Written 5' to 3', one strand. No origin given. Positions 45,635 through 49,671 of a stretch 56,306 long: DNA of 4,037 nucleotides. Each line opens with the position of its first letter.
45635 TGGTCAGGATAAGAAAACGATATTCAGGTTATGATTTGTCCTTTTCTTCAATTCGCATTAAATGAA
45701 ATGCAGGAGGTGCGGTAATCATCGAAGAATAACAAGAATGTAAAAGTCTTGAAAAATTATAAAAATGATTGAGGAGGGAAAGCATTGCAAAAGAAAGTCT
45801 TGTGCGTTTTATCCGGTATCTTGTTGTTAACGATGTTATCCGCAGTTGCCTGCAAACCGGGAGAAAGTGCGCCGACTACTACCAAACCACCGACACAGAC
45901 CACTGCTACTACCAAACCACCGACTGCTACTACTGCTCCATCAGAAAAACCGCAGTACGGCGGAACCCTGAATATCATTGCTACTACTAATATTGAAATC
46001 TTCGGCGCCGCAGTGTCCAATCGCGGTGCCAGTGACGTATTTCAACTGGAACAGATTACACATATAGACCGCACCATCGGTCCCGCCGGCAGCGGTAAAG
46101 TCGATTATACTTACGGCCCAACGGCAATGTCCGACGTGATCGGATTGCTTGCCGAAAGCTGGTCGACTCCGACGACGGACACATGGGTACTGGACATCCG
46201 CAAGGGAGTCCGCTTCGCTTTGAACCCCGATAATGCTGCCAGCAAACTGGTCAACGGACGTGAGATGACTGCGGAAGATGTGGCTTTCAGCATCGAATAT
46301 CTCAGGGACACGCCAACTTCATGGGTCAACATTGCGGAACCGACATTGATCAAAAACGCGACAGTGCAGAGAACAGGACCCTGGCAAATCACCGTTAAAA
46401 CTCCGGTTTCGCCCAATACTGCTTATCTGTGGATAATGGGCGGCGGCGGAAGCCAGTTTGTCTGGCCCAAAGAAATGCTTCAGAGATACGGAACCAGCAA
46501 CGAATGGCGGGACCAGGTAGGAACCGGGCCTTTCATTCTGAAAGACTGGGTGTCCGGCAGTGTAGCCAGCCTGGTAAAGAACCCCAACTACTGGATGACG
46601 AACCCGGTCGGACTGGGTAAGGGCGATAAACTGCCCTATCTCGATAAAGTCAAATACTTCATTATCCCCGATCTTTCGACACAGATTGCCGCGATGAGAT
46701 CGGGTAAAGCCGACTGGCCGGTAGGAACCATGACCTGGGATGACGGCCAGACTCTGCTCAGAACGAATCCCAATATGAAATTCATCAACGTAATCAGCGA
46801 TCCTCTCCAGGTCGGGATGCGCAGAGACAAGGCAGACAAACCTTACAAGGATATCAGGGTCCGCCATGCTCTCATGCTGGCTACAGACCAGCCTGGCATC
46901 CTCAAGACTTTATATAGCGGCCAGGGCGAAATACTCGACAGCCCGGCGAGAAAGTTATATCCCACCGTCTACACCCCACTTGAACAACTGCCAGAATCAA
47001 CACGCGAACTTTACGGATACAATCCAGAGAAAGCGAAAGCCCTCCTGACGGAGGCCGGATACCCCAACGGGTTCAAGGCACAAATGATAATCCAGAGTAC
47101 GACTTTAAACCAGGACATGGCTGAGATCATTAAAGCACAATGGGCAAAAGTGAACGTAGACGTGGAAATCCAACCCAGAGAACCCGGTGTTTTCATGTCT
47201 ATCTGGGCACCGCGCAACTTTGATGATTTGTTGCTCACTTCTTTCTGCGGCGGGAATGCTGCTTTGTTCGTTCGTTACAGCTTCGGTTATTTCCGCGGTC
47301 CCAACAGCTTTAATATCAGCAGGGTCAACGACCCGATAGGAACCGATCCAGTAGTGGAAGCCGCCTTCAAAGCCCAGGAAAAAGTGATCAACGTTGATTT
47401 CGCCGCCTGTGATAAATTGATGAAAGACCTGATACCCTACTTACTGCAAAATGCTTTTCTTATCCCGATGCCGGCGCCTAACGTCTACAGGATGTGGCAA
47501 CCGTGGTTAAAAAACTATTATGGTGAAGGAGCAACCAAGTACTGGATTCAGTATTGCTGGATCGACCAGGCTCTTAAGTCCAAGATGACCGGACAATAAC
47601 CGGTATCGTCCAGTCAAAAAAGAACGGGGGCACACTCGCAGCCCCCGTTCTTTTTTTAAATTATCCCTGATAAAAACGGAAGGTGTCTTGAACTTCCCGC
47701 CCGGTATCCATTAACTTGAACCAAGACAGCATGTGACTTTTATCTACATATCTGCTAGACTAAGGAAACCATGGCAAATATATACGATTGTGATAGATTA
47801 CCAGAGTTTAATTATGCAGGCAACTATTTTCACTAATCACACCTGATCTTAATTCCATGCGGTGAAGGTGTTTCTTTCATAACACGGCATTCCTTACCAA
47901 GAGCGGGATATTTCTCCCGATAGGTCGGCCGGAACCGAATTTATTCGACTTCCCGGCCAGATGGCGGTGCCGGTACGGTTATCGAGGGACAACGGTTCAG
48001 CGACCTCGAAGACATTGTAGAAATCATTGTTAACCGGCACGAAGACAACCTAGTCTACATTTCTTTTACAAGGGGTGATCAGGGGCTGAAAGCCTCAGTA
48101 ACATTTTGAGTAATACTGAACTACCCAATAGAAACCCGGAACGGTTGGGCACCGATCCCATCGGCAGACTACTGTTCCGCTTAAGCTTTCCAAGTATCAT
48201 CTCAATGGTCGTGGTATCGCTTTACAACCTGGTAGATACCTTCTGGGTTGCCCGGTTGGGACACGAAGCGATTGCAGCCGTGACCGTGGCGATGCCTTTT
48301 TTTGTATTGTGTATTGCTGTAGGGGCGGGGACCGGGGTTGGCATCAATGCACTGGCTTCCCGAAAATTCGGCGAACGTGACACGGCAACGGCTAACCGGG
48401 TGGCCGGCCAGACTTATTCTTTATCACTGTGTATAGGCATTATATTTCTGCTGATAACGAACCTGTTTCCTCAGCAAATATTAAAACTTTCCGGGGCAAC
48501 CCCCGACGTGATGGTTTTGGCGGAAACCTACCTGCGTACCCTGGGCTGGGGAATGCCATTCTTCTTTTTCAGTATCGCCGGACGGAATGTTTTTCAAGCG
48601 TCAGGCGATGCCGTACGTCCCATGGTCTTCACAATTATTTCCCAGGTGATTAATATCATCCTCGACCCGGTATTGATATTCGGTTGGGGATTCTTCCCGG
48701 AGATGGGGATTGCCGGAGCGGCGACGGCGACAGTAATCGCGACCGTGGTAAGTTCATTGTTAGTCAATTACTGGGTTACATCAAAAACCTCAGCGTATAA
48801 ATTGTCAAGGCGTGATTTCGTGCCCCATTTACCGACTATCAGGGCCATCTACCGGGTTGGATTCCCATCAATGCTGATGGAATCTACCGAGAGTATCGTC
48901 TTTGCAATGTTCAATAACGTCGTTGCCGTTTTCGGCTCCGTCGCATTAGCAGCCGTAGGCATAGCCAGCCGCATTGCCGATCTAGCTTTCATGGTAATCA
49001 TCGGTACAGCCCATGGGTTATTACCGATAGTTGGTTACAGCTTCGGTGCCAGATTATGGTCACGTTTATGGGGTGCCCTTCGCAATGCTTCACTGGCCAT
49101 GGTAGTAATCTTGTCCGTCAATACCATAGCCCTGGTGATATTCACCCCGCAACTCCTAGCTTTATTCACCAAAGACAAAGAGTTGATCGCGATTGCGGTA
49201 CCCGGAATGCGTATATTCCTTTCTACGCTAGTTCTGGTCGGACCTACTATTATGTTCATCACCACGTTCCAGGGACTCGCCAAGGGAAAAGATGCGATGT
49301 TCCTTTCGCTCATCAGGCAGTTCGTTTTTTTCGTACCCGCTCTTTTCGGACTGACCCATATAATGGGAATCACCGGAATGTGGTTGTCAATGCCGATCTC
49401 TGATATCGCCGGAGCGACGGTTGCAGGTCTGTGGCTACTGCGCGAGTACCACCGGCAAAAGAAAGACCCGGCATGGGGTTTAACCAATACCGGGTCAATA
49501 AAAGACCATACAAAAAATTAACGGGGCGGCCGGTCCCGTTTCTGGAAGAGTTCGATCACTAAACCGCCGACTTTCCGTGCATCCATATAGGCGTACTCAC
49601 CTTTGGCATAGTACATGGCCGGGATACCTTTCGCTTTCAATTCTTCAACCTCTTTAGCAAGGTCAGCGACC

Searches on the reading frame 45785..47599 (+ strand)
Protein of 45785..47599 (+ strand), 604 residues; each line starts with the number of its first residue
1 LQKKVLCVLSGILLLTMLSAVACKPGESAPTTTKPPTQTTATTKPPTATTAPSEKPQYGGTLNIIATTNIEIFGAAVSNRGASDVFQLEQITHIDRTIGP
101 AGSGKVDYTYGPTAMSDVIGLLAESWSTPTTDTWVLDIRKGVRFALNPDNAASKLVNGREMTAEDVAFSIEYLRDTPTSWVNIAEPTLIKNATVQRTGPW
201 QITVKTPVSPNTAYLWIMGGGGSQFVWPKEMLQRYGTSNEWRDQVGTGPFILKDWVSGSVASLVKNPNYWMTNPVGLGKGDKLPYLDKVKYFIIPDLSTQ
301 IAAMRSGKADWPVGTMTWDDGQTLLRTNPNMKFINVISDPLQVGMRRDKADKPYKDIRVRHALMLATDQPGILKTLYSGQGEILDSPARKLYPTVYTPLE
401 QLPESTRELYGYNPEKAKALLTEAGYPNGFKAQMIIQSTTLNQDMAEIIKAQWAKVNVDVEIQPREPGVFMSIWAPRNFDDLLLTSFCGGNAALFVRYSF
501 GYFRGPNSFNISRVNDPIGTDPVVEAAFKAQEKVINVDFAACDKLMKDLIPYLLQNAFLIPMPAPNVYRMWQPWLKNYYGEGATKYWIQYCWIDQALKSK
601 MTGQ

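Call 54: search_protein_families(library=pfam, proteins=[window:45785-47599:+], max_evalue=0.00001)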
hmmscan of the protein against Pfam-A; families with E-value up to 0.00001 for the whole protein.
window:45785-47599:+ (604 aa): 1 family
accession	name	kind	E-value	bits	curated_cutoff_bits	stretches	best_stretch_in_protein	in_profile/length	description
PF00496.27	SBP_bac_5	-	7e-56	190.3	32.4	1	118-472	2-332/368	Bacterial extracellular solute-binding proteins, family 5 Middle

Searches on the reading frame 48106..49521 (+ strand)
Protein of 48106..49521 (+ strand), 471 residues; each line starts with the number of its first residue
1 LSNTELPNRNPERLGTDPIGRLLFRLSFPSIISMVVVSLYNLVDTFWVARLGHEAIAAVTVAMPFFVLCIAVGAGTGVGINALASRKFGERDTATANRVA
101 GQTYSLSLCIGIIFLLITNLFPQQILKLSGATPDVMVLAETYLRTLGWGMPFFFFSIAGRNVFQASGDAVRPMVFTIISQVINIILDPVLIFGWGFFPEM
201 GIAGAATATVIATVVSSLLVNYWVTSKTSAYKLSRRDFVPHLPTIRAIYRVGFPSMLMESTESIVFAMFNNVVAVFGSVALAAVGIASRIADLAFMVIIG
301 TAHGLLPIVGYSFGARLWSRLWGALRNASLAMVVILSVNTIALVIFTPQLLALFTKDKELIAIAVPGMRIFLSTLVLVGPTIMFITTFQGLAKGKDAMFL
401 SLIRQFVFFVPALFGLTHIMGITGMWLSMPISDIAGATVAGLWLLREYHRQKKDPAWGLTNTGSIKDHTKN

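Call 54: search_protein_families(library=pfam, proteins=[window:48106-49521:+], max_evalue=0.00001)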
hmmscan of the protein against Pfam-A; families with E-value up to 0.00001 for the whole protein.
window:48106-49521:+ (471 aa): 1 family
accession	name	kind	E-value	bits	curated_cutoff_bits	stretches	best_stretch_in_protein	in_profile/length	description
PF01554.23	MatE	-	1.6e-55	187.7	24.9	2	29-189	1-161/161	MatE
